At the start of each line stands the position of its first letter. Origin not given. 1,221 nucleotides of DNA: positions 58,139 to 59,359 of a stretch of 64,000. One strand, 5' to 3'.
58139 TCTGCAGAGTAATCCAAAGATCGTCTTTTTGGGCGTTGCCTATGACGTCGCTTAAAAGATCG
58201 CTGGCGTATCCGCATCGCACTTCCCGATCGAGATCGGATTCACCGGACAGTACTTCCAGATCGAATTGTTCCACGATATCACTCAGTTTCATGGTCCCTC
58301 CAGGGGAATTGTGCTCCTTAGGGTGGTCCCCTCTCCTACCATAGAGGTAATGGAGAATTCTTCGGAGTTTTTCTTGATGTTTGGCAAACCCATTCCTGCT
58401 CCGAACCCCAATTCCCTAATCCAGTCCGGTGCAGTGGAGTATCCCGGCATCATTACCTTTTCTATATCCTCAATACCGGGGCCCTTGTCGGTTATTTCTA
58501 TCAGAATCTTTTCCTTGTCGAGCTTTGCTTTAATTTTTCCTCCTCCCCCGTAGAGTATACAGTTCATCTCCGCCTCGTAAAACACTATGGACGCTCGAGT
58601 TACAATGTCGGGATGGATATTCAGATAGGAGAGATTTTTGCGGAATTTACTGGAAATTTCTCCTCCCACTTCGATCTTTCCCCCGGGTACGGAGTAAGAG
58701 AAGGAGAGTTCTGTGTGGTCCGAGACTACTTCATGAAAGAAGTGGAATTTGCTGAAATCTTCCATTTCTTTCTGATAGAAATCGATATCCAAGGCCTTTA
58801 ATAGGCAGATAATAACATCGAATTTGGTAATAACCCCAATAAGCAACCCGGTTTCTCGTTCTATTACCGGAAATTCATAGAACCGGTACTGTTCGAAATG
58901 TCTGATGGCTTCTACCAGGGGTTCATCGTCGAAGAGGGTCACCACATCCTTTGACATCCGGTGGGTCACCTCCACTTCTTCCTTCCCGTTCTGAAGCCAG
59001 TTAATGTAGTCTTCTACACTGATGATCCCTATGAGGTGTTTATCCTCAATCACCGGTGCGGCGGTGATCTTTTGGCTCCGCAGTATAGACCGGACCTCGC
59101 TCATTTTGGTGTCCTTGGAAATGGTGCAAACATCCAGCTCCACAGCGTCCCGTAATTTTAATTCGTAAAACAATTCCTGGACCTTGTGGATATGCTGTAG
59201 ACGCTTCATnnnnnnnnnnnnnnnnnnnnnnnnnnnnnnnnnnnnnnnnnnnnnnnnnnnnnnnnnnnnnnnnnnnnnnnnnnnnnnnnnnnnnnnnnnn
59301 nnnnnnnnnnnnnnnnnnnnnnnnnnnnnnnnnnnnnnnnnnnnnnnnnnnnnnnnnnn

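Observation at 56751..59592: Signalling-type module inside the NuoE/NuoF-formate dehydrogenase operon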

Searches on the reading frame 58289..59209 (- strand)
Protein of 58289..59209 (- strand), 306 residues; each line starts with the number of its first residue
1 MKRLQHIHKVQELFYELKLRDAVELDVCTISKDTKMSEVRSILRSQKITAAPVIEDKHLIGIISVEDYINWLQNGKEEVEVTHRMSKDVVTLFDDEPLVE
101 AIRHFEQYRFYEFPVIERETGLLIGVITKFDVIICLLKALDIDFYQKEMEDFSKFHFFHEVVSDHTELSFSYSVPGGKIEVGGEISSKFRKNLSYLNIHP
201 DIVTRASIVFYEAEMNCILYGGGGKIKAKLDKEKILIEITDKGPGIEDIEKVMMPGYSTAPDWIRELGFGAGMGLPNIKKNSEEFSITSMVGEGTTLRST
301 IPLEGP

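Call 3: search_protein_families(library=pfam, proteins=[window:58289-59209:-], max_evalue=0.01)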
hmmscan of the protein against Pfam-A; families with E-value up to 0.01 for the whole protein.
window:58289-59209:- (306 aa): 3 families
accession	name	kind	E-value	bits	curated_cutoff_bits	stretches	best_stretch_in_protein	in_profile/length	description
PF00571.33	CBS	-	1.6e-19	70.4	24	2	85-135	5-54/57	CBS domain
PF02518.31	HATPase_c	-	1.5e-08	35.5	26.4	1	207-304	7-110/111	Histidine kinase-, DNA gyrase B-, and HSP90-like ATPase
PF13581.12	HATPase_c_2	-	2.4e-05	24.8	27.4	1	188-298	14-124/127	Histidine kinase-like ATPase domain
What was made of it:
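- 58289..59209 (-): CBS pair + SpoIIAB-like GHKL ATPase/kinase (GHKL1), 306 aa; the sensor-transmitter. Pfam CBS x2 70.4 bits, HATPase_c 35.5 bits (call 3).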

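Call 8: find_homologous_proteins(query=window:58289-59209:-)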
Query window:58289-59209:- (306 aa): 6722 proteins with E <= 0.001 among 8000 candidates; the best 120 are listed.
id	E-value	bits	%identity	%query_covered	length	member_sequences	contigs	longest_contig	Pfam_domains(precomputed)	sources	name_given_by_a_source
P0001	2.9e-196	669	98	100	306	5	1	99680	PF13581.13,PF02518.32,PF00571.34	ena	-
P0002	3.3e-180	616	90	99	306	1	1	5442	PF13581.13,PF02518.32,PF00571.34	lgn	-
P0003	7.1e-152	523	76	99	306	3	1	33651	PF02518.32,PF00571.34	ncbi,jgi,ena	jgi:CBS domain-containing protein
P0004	2.1e-151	521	75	100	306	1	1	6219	PF13581.13,PF02518.32,PF00571.34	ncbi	-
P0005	2.6e-151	521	75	100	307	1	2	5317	PF13581.13,PF02518.32,PF00571.34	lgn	-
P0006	3.5e-150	517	75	100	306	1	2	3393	PF13581.13,PF02518.32,PF00571.34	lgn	-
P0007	1.9e-148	512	71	99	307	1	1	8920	PF13581.13,PF02518.32,PF00571.34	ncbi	-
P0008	4.2e-148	511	72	99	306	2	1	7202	PF13581.13,PF02518.32,PF00571.34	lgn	-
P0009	6.2e-148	510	73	99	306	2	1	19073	PF02518.32,PF00571.34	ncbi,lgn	-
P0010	1.5e-146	506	73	99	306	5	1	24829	PF02518.32,PF00571.34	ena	-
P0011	9.4e-145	500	71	99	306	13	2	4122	PF13581.13,PF02518.32,PF00571.34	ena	-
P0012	1.4e-134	466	67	99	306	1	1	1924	PF13581.13,PF02518.32,PF00571.34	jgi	jgi:CBS domain-containing protein/anti-sigma regulatory factor (Ser/Thr protein kinase)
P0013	2.2e-133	462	70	92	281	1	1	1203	PF02518.32,PF00571.34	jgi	-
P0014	6.9e-131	454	66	99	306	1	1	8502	PF02518.32,PF00571.34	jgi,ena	-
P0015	3.7e-130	452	66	99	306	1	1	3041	PF02518.32,PF00571.34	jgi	-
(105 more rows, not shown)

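Call 10: find_related_loci(query=A1, collection=genome_contigs, flank=8000)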
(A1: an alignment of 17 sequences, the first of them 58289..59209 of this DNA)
Query A1 (306 aa) in genome_contigs; peptide patterns used: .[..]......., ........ (x = any residue, [..] = any of these).
600 stretches matched a pattern (row limit reached: there are more); 589 encode a relative of the query (tblastn E <= 1e-3); the best 80 are kept; 80 distinct loci.
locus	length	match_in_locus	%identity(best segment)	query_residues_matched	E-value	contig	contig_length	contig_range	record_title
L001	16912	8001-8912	61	1-304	2e-131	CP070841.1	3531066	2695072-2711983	MAG: Spirochaetota bacterium isolate bin100 chromosome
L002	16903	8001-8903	48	1-301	6e-93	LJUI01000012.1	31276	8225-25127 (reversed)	MAG: candidate division TA06 bacterium SM23_40 WORSMTZ_1705, whole genome shotgun sequence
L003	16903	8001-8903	46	1-301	8e-92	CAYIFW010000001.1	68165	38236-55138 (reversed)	MAG TPA_asm: uncultured Planctomycetales bacterium isolate ERP119705_co20_55 genome assembly, contig: NODE_217_length_68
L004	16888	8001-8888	47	9-304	2e-91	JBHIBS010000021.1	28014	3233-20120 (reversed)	MAG: bacterium isolate K_1_bin.22 NODE_218_length_28014_cov_12.368611, whole genome shotgun sequence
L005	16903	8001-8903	47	5-305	1e-90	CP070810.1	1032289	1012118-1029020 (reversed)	MAG: Dehalococcoidia bacterium isolate bin1219 chromosome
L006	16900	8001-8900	45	5-304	2e-89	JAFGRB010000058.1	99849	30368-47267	MAG: Deltaproteobacteria bacterium isolate Zod_Metabat.807 k87_1946593, whole genome shotgun sequence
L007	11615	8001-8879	46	6-297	3e-89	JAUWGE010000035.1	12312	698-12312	MAG: Candidatus Bipolaricaulota bacterium isolate CSMAG_2234 CSMAG_2234_k141_2603271_length_12312_cov_8.2702, whole geno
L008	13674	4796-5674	46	9-301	4e-89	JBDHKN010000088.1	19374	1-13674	MAG: Gemmatimonadota bacterium isolate BHB10-38_Bin_27 BHB10-38_Bin_27_scaffold_12159, whole genome shotgun sequence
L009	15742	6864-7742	45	7-297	3e-88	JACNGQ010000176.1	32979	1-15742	MAG: Planctomycetota bacterium isolate NIOZ-UU13 NIOZ-UU_NODE_1439_length_32979_cov_10.5593, whole genome shotgun sequen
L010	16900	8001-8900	44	5-304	5e-88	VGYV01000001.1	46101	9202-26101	MAG: Planctomycetota bacterium isolate M_DeepCast_400m_m2_195 M_DeepCast_400m_m2_195_Ga0194112_10000808, whole genome sh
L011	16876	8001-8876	44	6-297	4e-88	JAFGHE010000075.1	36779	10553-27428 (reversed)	MAG: Sedimentisphaerales bacterium isolate Zod_Metabat.1436 k87_2577293, whole genome shotgun sequence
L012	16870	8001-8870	45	9-298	6e-88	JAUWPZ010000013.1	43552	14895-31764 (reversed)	MAG: Sedimentisphaerales bacterium isolate CSMAG_2489 CSMAG_2489_k141_740847_length_43552_cov_15.6878, whole genome shot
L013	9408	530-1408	45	5-298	3e-88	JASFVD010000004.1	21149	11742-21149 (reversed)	MAG: Anaerolineae bacterium isolate D1105M20metaG_Bin_119 D1105M20metaG_FD_scaffold_502_c1, whole genome shotgun sequenc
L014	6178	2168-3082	42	1-305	3e-87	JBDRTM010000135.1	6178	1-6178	MAG: Planctomycetota bacterium isolate MEGAHIT-group-3.76 k141_811153, whole genome shotgun sequence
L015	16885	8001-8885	45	7-301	7e-87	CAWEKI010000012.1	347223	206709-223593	MAG: uncultured Bacteroidetes bacterium isolate MFD05942.bin.1.2 genome assembly, contig: contig_74078, whole genome sho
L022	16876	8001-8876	45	9-300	3e-86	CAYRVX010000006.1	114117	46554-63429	MAG TPA_asm: uncultured Planctomycetaceae bacterium isolate SRP068000_co1_610 genome assembly, contig: NODE_80_length_11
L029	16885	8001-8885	44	5-298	2e-84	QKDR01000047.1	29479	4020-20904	MAG: Candidatus Delongbacteria bacterium isolate SZUA-455 scaffold_8398, whole genome shotgun sequence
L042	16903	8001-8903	42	5-306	6e-83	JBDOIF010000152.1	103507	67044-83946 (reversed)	MAG: Anaerolineae bacterium isolate TC202112_Ori_Bins009 k147_333221, whole genome shotgun sequence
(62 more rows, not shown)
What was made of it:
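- Tried and rejected: Taxonomy remains inferred as probably Spirochaetota, from the best hits in calls 8 and 10.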

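Call 17: search_protein_families(library=pfam, proteins=[L009:9284-12535:+, L009:3402-4280:+, L022:10443-12245:+, L029:13362-16885:+, L002:4369-7425:+], max_evalue=0.0001)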
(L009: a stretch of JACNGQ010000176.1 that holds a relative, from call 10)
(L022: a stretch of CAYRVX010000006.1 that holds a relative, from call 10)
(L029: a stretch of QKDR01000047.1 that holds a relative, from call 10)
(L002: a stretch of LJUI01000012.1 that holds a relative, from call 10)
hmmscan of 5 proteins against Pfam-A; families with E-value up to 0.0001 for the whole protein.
L009:9284-12535:+ (1083 aa): 16 families
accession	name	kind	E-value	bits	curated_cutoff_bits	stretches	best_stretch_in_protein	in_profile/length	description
PF13510.11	Fer2_4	-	3.7e-19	69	22.8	1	2-81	1-81/82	2Fe-2S iron-sulfur cluster binding domain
PF07992.20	Pyr_redox_2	-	3.8e-19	69.6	26.1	1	664-794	2-131/291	Pyridine nucleotide-disulphide oxidoreductase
PF12838.12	Fer4_7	-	2.7e-16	60.2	27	2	1009-1060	1-51/52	4Fe-4S dicluster domain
PF13450.12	NAD_binding_8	-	1.4e-09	38.5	21.9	1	667-704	1-38/68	NAD(P)-binding Rossmann-like domain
PF14697.11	Fer4_21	-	2e-09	37.9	35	1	123-181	5-55/59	4Fe-4S dicluster domain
PF00890.30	FAD_binding_2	-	2.2e-09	37.5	20.4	1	664-701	1-38/414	FAD binding domain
PF13738.12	Pyr_redox_3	-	7.1e-09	35.8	30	1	662-772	164-268/305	Pyridine nucleotide-disulphide oxidoreductase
PF00037.32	Fer4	-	1.4e-08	34.6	21.1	0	1005-1026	3-24/24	4Fe-4S binding domain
PF12831.13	FAD_oxidored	-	2.2e-08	34.2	27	1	664-702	1-39/416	FAD dependent oxidoreductase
PF01266.30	DAO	-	2.7e-08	34.2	27.9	1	664-734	1-58/353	FAD dependent oxidoreductase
PF13187.11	Fer4_9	-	2.6e-07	31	27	1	1009-1060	1-50/52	4Fe-4S dicluster domain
PF13484.11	Fer4_16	-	7.1e-07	30.3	30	0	167-187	2-22/66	4Fe-4S double cluster binding domain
PF13237.11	Fer4_10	-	1.4e-06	28.6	25.5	0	1040-1059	2-21/53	4Fe-4S dicluster domain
PF12837.12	Fer4_6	-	3.6e-05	23.9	25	0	1040-1059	2-21/24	4Fe-4S binding domain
PF03486.20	HI0933_like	-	3.7e-05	23.7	50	1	664-699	2-37/244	HI0933-like protein Rossmann domain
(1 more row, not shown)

L009:3402-4280:+ (292 aa): 9 families
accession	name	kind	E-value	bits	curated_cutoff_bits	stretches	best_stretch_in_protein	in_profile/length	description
PF01257.25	2Fe-2S_thioredx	-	4.7e-46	156.7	24.8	1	149-291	2-144/145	Thioredoxin-like [2Fe-2S] ferredoxin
PF12831.13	FAD_oxidored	-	7.3e-08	32.6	27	1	12-49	2-39/416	FAD dependent oxidoreductase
PF07992.20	Pyr_redox_2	-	1.5e-06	28.3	26.1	1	12-108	3-79/291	Pyridine nucleotide-disulphide oxidoreductase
PF00890.30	FAD_binding_2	-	3e-06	27.1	20.4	1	12-46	2-36/414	FAD binding domain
PF13450.12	NAD_binding_8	-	8e-06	26.5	21.9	1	14-52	1-39/68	NAD(P)-binding Rossmann-like domain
PF00037.32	Fer4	-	1.7e-05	24.8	21.1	1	106-122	2-18/24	4Fe-4S binding domain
PF12837.12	Fer4_6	-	4.9e-05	23.5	25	1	107-123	4-20/24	4Fe-4S binding domain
PF13237.11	Fer4_10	-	7.2e-05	23.1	25.5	0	106-134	3-33/53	4Fe-4S dicluster domain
PF12797.12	Fer4_2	-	9.7e-05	22.5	24.5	1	105-122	3-20/22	4Fe-4S binding domain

L022:10443-12245:+ (600 aa): 13 families
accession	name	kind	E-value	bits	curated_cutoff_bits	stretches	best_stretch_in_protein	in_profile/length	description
PF13510.11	Fer2_4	-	7.5e-22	77.6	22.8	1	11-90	1-81/82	2Fe-2S iron-sulfur cluster binding domain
PF00037.32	Fer4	-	3.1e-17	62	21.1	2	527-548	2-23/24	4Fe-4S binding domain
PF12838.12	Fer4_7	-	1.5e-16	61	27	1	532-578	1-52/52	4Fe-4S dicluster domain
PF14697.11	Fer4_21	-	5.8e-15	55.6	35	2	526-576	1-53/59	4Fe-4S dicluster domain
PF13237.11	Fer4_10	-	1.2e-13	51.2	25.5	1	527-575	3-53/53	4Fe-4S dicluster domain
PF12837.12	Fer4_6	-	2.5e-13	49.7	25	1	526-548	2-24/24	4Fe-4S binding domain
PF12797.12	Fer4_2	-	1.1e-10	41.2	24.5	0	527-545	4-22/22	4Fe-4S binding domain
PF13484.11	Fer4_16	-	1.4e-10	42.2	30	0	532-555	1-23/66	4Fe-4S double cluster binding domain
PF13187.11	Fer4_9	-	1.5e-10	41.3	27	1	532-578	1-51/52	4Fe-4S dicluster domain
PF00111.32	Fer2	-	4.7e-09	36.5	21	1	17-68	2-51/77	2Fe-2S iron-sulfur cluster binding domain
PF12800.12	Fer4_4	-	5.5e-06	26.7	24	0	562-577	2-17/17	4Fe-4S binding domain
PF13534.11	Fer4_17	-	1.6e-05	25.8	22.2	0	532-555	1-24/61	4Fe-4S dicluster domain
PF25160.1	LdpA_Fe-S-bd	-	5.3e-05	23.3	27.6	0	543-581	13-45/49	LdpA Fe-S cluster-binding domain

L029:13362-16885:+ (1174 aa): 11 families
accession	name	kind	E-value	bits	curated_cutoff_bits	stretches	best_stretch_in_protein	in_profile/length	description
PF00384.28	Molybdopterin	-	1.1e-31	110.6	24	1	758-1117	1-337/353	Molybdopterin oxidoreductase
PF07992.20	Pyr_redox_2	-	6.5e-25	88.6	26.1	1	196-500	2-291/291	Pyridine nucleotide-disulphide oxidoreductase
PF14691.11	Fer4_20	-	1.3e-18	67.3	25.8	1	102-180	30-110/113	Dihydroprymidine dehydrogenase domain II, 4Fe-4S cluster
PF13510.11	Fer2_4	-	1.7e-16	60.5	22.8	1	4-78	4-81/82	2Fe-2S iron-sulfur cluster binding domain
PF22117.2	Fer4_Nqo3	-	2.8e-10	40.6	27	1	621-688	2-66/67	NADH-quinone oxidoreductase subunit 3, ferredoxin-like domain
PF04879.21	Molybdop_Fe4S4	-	7.1e-10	39.1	22.7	1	702-754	2-54/55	Molybdopterin oxidoreductase Fe4S4 domain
PF13738.12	Pyr_redox_3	-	1.7e-07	31.2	30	0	319-484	156-305/305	Pyridine nucleotide-disulphide oxidoreductase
PF01266.30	DAO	-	1.7e-06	28.2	27.9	1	196-231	1-44/353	FAD dependent oxidoreductase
PF13450.12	NAD_binding_8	-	2.8e-06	28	21.9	1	199-233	1-35/68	NAD(P)-binding Rossmann-like domain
PF01946.23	Thi4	-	2.6e-05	24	26.2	1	185-233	8-58/235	Thi4 family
PF00070.33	Pyr_redox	-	3.2e-05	24.8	22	0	196-227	1-32/82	Pyridine nucleotide-disulphide oxidoreductase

L002:4369-7425:+ (1018 aa): 14 families
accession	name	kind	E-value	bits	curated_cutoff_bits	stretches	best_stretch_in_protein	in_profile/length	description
PF01512.22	Complex1_51K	-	2.8e-46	157.6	31.2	1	160-331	1-149/150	Nuo51 FMN-binding domain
PF10589.14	NADH_4Fe-4S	-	2.9e-33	114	23.5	1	442-526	1-85/85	NADH-ubiquinone oxidoreductase-F iron-sulfur binding region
PF07992.20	Pyr_redox_2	-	2.9e-27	96.3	26.1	1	637-931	2-291/291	Pyridine nucleotide-disulphide oxidoreductase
PF14691.11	Fer4_20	-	4.9e-27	94.4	25.8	1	524-621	16-111/113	Dihydroprymidine dehydrogenase domain II, 4Fe-4S cluster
PF13738.12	Pyr_redox_3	-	7.9e-10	38.9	30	1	720-915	126-305/305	Pyridine nucleotide-disulphide oxidoreductase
PF13450.12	NAD_binding_8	-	5.7e-09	36.6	21.9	1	640-675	1-36/68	NAD(P)-binding Rossmann-like domain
PF01266.30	DAO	-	7.9e-08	32.6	27.9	1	637-671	1-35/353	FAD dependent oxidoreductase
PF00070.33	Pyr_redox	-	1.2e-06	29.4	22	0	637-671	1-35/82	Pyridine nucleotide-disulphide oxidoreductase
PF12831.13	FAD_oxidored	-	2.8e-06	27.4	27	0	638-675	2-39/416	FAD dependent oxidoreductase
PF01257.25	2Fe-2S_thioredx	-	3.2e-06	27.5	24.8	1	6-82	65-143/145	Thioredoxin-like [2Fe-2S] ferredoxin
PF01494.25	FAD_binding_3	-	7.4e-05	22.6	22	0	637-666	3-32/349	FAD binding domain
PF01946.23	Thi4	-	8.1e-05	22.4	26.2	0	635-672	17-55/235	Thi4 family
PF10531.15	SLBB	-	9.1e-05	22.7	27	0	354-403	1-53/55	SLBB domain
PF00890.30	FAD_binding_2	-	9.7e-05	22.2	20.4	0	638-672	2-36/414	FAD binding domain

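Call 19: search_protein_families(library=ncbifam, proteins=[window:58289-59209:-], max_evalue=0.001)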
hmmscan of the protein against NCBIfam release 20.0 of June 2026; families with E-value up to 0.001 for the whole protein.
window:58289-59209:- (306 aa): 22 families
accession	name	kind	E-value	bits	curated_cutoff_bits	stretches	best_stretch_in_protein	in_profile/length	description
TIGR01925.2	spIIAB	equivalog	5e-13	49.1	135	1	206-298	38-131/137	anti-sigma F factor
NF041552.1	TF_PrdR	equivalog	5.9e-09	34.8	795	1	12-80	65-133/577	sigma-54 dependent transcriptional regulator PrdR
TIGR00400.1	mgtE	equivalog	1.5e-08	33.8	232.75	1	75-147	191-262/450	magnesium transporter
TIGR01302.1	IMP_dehydrog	equivalog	2.7e-08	33.1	481.5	1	20-132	83-196/450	IMP dehydrogenase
NF011449.0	PRK14869.2-5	equivalog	2.4e-07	30.2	411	1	20-134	70-203/451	putative manganese-dependent inorganic diphosphatase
NF053863.1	DS11_antiphage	equivalog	3.4e-07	29.7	260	1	11-132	69-188/305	CBS domain-containing anti-phage protein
NF011447.0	PRK14869.2-3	equivalog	5.6e-07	28.5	522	1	17-89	68-141/540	putative manganese-dependent inorganic diphosphatase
NF011443.0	PRK14869.1-5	equivalog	1.2e-06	27.3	335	0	18-69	70-122/546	putative manganese-dependent inorganic diphosphatase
NF002505.0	PRK01862.1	equivalog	1.4e-06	27.3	482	1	15-133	445-567/577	ClcB-like voltage-gated chloride channel protein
NF011441.0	PRK14869.1-3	equivalog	1.1e-05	24.3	753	0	79-134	246-301/548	putative manganese-dependent inorganic diphosphatase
NF041569.1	A-tRNAntase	equivalog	1.4e-05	23.6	1440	1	20-135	312-425/880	A-adding tRNA nucleotidyltransferase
NF008581.0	PRK11543.1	equivalog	4.8e-05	22.5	481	1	18-68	264-315/321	arabinose-5-phosphate isomerase GutQ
NF038279.1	TF_CBS_SpxR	exception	5e-05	22.2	600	1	29-136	202-305/427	CBS-HotDog domain-containing transcription factor SpxR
TIGR01137.1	cysta_beta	equivalog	0.00011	21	510.25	1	8-133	329-453/457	cystathionine beta-synthase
NF052568.1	PolamExpPaeASal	equivalog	0.00015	20.7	500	1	31-140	226-336/424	polyamine export protein PaeA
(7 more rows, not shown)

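Call 20: search_solved_structures(query=window:58289-59209:-, max_evalue=0.01)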
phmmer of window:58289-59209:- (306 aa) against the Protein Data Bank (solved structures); distinct sequences matched with E-value up to 0.01: 25.
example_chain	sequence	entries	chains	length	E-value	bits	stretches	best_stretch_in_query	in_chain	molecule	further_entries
9znf_5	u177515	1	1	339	9.7e-14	54.7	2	80-134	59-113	CBS domain-containing protein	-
3kh5_A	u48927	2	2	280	1.6e-11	47.4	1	19-135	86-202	protein MJ1225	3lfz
2ef7_A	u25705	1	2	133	7.1e-09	38.7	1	20-133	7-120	Hypothetical protein ST2348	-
5g5r_A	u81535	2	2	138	1.5e-08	37.6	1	21-148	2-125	SITE-2 PROTEASE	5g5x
5awe_A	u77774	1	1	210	2.6e-08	36.8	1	10-69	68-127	Putative acetoin utilization protein, acetoin dehydrogenase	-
9sr9_H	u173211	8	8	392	5e-08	35.9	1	32-138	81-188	Dehydrogenase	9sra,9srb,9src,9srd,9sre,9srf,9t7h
6h1w_A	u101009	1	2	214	5.7e-08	35.7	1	17-146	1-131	MJ1004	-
2p9m_A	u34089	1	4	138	1.4e-07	34.5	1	16-138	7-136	Hypothetical protein MJ0922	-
2cu0_A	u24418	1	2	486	5.4e-06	29.2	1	22-133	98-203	Inosine-5'-monophosphate dehydrogenase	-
2yzq_A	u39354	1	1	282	2.1e-05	27.3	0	37-133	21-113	Putative uncharacterized protein PH1780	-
3kpc_A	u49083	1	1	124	2.1e-05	27.3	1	27-132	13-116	Uncharacterized protein MJ0100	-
3kpb_A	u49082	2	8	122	2.2e-05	27.3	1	28-132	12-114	Uncharacterized protein MJ0100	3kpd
9zni_6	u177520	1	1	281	2.4e-05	27.1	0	25-137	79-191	CBS domain-containing protein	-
9e6q_3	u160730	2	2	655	8e-05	25.4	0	81-136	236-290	Putative signal-transduction protein with CBS domains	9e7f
4esy_A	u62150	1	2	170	0.00012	24.9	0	15-70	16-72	CBS domain containing membrane protein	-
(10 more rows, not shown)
